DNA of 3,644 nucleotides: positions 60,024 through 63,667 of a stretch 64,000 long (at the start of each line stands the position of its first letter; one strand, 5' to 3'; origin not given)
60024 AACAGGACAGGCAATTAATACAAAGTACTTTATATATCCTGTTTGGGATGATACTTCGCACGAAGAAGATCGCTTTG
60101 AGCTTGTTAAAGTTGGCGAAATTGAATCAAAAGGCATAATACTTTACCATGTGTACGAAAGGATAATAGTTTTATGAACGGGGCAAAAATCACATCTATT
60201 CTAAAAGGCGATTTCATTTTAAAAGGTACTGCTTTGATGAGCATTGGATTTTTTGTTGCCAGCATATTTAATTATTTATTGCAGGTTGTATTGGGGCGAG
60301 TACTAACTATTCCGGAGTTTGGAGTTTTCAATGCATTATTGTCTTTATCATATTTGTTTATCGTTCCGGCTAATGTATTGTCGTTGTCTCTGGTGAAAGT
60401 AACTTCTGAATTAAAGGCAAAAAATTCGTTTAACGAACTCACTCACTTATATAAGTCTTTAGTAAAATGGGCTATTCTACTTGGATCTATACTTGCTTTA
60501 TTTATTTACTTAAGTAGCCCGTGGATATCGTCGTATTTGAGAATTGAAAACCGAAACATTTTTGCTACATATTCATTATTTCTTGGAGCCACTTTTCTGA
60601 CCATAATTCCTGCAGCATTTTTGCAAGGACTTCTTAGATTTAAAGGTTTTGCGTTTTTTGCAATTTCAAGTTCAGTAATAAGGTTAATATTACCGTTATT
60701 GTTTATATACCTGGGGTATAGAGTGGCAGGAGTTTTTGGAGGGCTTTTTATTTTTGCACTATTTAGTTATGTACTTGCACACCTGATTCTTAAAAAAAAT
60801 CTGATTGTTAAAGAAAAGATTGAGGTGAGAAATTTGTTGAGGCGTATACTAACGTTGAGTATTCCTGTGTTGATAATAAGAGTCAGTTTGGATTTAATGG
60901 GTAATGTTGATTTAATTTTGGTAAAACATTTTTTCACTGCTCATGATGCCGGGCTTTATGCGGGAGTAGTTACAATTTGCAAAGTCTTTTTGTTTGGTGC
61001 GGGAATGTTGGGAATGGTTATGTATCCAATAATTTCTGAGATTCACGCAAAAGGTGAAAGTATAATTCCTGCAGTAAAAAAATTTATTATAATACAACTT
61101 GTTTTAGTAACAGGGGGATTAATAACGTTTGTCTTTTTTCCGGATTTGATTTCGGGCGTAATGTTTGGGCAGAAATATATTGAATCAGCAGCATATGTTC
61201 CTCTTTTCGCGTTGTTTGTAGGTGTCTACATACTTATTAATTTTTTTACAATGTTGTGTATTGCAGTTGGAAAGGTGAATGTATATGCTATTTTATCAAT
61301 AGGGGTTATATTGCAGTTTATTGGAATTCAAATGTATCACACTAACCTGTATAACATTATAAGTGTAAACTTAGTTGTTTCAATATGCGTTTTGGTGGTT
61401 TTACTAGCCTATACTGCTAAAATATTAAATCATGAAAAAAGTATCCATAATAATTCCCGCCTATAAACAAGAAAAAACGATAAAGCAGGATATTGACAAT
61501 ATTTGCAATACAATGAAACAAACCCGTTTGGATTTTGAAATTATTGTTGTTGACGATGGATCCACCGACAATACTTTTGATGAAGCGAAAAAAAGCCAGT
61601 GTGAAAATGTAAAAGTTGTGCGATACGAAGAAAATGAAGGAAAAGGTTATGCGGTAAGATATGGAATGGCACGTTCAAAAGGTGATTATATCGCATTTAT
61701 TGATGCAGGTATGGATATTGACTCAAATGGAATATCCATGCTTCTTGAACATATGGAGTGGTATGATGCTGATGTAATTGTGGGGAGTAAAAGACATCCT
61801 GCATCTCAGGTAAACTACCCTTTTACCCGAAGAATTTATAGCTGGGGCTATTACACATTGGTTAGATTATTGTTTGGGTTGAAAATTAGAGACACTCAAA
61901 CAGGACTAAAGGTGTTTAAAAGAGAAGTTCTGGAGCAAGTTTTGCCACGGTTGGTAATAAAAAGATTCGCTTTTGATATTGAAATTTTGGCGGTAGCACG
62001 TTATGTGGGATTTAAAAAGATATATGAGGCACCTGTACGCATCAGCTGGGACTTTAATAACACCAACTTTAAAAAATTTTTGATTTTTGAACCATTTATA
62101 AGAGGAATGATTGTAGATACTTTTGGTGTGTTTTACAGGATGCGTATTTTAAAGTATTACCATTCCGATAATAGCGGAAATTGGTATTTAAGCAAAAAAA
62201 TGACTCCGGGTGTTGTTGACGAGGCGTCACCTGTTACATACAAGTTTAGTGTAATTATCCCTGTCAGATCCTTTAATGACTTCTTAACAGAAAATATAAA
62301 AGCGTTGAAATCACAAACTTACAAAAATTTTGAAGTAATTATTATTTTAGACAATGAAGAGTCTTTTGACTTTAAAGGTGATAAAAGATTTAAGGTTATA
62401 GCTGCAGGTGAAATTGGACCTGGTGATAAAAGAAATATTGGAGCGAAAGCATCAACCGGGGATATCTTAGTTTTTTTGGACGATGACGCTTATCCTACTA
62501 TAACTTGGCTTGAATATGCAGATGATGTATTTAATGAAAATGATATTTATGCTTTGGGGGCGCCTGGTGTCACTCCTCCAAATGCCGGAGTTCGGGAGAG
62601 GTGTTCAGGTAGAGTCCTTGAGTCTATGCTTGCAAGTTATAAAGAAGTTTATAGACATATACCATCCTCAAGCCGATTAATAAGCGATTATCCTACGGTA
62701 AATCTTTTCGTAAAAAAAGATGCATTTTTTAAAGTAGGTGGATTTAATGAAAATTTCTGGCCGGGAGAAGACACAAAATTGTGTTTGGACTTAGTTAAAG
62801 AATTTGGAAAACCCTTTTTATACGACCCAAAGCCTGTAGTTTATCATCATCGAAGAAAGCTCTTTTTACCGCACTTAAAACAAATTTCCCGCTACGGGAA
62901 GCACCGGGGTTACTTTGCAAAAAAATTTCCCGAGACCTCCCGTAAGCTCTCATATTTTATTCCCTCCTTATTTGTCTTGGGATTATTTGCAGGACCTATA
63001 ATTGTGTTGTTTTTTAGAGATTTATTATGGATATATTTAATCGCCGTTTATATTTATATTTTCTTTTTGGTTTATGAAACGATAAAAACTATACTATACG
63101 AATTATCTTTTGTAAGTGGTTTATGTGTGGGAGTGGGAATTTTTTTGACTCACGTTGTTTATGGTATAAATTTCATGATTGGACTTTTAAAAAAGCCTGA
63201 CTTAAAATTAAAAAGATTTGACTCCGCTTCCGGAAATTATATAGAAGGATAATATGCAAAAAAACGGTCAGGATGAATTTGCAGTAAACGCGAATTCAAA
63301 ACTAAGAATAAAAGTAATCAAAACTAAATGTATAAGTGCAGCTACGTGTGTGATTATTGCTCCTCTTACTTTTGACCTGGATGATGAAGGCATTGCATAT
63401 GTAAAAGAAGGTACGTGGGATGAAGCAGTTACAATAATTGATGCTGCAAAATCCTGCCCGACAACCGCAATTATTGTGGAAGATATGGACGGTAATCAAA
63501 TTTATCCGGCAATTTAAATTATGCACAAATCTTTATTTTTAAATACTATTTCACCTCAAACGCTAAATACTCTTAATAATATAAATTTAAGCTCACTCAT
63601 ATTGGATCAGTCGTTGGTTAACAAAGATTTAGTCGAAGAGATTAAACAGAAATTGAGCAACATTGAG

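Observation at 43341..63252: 20-kb, 15-gene glycosylation island built from repeated GtrB/GtrA/GT-C-type modules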

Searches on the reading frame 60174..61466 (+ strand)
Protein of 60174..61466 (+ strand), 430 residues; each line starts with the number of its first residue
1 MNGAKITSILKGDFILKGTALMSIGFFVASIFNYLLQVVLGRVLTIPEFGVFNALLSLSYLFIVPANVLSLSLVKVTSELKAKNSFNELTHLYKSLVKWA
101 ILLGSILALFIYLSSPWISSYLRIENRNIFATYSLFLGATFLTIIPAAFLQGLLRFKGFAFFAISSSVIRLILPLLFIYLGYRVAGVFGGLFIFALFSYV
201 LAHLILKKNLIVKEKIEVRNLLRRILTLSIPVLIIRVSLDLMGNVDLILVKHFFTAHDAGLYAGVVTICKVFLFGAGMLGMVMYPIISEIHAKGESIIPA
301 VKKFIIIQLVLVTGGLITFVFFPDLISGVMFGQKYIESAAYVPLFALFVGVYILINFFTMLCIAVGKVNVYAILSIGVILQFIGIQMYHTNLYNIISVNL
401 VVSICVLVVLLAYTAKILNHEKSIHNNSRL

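Call 4: search_protein_families(library=pfam, proteins=[window:60174-61466:+], max_evalue=0.01)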
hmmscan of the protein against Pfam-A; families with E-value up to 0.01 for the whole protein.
window:60174-61466:+ (430 aa): 2 families
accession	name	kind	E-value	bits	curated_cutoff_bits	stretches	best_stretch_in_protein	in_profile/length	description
PF01943.22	Polysacc_synt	-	8.7e-18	65.1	28.2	1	15-291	1-274/274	Polysaccharide biosynthesis protein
PF13440.11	Polysacc_synt_3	-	1.3e-11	44.8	23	1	39-339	1-292/293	Polysaccharide biosynthesis protein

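Call 11: search_protein_families(library=ncbifam, proteins=[window:60174-61466:+], max_evalue=0.001)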
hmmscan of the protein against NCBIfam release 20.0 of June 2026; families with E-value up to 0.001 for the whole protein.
window:60174-61466:+ (430 aa): 1 family
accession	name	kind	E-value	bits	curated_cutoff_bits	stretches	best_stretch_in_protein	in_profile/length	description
NF041871.1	Wzx_EPS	equivalog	0.00021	20.1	800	1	202-363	183-344/492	exopolysaccharide biosynthesis flippase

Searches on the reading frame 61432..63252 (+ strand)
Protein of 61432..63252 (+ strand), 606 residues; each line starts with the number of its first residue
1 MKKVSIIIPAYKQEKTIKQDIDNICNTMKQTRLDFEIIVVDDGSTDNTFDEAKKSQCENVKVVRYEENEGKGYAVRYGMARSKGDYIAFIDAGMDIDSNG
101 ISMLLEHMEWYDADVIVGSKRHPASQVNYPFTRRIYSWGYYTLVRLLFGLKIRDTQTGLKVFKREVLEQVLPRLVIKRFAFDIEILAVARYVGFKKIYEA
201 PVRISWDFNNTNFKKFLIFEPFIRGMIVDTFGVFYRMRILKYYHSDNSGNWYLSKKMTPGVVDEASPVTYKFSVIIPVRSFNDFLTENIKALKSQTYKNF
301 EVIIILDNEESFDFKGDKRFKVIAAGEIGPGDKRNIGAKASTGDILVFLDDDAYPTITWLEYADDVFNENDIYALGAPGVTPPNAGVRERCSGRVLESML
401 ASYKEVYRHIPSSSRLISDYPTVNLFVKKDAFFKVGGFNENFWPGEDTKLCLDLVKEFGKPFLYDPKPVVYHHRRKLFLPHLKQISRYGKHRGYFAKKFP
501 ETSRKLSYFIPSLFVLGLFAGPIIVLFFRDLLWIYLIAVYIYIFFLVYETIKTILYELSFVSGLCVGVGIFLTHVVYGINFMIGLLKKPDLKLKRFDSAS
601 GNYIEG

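Call 4: search_protein_families(library=pfam, proteins=[window:61432-63252:+], max_evalue=0.01)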
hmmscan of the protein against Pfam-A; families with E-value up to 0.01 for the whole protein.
window:61432-63252:+ (606 aa): 5 families
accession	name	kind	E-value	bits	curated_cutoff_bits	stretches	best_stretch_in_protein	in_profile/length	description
PF00535.33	Glycos_transf_2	-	2.9e-48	164.4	23.3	2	5-170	1-167/168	Glycosyl transferase family 2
PF10111.15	Glyco_tranf_2_2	-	1.7e-17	64.2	27.3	1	5-93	1-91/276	Glycosyltransferase like family 2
PF13641.12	Glyco_tranf_2_3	-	4.2e-11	43.7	27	1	4-215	3-219/230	Glycosyltransferase like family 2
PF13632.12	Glyco_trans_2_3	-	0.00011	22.5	27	1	347-547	3-197/198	Glycosyl transferase family group 2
PF13733.12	Glyco_transf_7N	-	0.00036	20.6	27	1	2-59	47-103/134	N-terminal region of glycosyl transferase group 7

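Call 11: search_protein_families(library=ncbifam, proteins=[window:61432-63252:+], max_evalue=0.001)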
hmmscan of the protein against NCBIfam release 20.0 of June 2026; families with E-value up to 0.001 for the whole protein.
window:61432-63252:+ (606 aa): 26 families (the best 25 are shown)
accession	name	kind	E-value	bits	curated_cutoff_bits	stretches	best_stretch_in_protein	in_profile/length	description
TIGR03965.1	mycofact_glyco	equivalog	2e-39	135.8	280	2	269-510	73-318/467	mycofactocin biosynthesis glycosyltransferase MftF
NF041875.1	EPS_EpsD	equivalog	8.5e-37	127.3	370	2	273-503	2-238/325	exopolysaccharide biosynthesis glycosyltransferase EpsD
TIGR04283.1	glyco_like_mftF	equivalog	9.1e-26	90.8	182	2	4-106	1-95/221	TIGR04283 family arsenosugar biosynthesis glycosyltransferase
NF041394.1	GtaseAglG_Halo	equivalog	1.8e-24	86.6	440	2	273-473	4-216/304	glucosyl-dolichyl phosphate glucuronosyltransferase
NF007482.0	PRK10073.1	equivalog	3.7e-23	82.1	423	2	2-115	6-117/334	glycosyltransferase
TIGR03937.1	PgaC_IcaA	equivalog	4.3e-21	75.3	422.3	1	2-109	45-151/407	poly-beta-1,6-N-acetyl-D-glucosamine synthase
NF047683.1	TeichurnBiosyTuaG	equivalog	4.5e-21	75.6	400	2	3-99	7-102/252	teichuronic acid biosynthesis protein TuaG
NF038299.1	EPS_HpsN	equivalog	2.4e-17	62.9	425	2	3-111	2-106/317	hormogonium polysaccharide biosynthesis glycosyltransferase HpsN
NF038302.1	EPS_HpsE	equivalog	4.8e-17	61.9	300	1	4-124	3-127/307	hormogonium polysaccharide biosynthesis glycosyltransferase HpsE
NF010496.0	PRK13915.1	equivalog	5.5e-16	58.5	262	1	2-98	31-132/307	glucosyl-3-phosphoglycerate synthase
NF047588.1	GlcsyltransPgfSStrep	equivalog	9e-16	58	500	1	3-181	2-178/308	glycosyltransferase PgfS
NF058614.1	PPMAGASynPpgS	equivalog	2.5e-15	56.5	370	1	4-204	2-196/226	polyprenyl-phospho-N-acetylgalactosaminyl synthase PpgS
NF053739.1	GlytfEpsEBac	equivalog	2.6e-15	56.1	450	1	3-97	2-95/265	glycosyltransferase EpsE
NF050050.1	ProtGlycPglI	equivalog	1.4e-14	54.2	500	2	1-109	1-109/306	GalNAc(5)-diNAcBac-PP-undecaprenol beta-1,3-glucosyltransferase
NF007986.1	PRK10714.1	equivalog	7.2e-14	51.5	529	1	1-172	5-174/316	undecaprenyl-phosphate 4-deoxy-4-formamido-L-arabinose transferase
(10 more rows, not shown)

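Call 84: search_solved_structures(query=window:61432-63252:+, max_evalue=1e-8)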
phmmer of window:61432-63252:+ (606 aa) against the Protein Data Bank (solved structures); distinct sequences matched with E-value up to 1e-8: 7.
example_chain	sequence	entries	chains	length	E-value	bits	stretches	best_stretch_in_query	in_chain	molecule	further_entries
5mlz_A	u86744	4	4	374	1.2e-16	63.7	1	3-202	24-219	Dolichol monophosphate mannose synthase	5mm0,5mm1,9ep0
2z87_A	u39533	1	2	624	2.8e-15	59.1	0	4-122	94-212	Chondroitin synthase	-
2z86_A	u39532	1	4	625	2.9e-15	59.1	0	4-122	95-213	Chondroitin synthase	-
3bcv_A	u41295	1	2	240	6.3e-11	44.8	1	2-121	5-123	Putative glycosyltransferase protein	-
5hea_A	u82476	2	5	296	6.6e-10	41.4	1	4-97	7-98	Putative glycosyltransferase (GalT1)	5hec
6p61_A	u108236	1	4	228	1e-09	40.8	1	3-109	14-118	Glycosyltransferase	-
9hwj_A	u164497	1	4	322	1.1e-09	40.7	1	1-171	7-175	Undecaprenyl-phosphate 4-deoxy-4-formamido-L-arabinose transferase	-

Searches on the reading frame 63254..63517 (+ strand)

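Call 4: search_protein_families(library=pfam, proteins=[window:63254-63517:+], max_evalue=0.01)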
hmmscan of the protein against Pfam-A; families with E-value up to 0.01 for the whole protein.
window:63254-63517:+ (87 aa): 3 families
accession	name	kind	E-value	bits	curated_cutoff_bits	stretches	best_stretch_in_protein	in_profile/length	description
PF13370.11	Fer4_13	-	5.7e-10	40.2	24.5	1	24-74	4-57/58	4Fe-4S single cluster domain of Ferredoxin I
PF13459.11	Fer4_15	-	4.4e-07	31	22.4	1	23-75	5-66/66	4Fe-4S single cluster domain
PF06902.16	Fer4_19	-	0.00065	20.1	24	1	14-72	3-58/64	Divergent 4Fe-4S mono-cluster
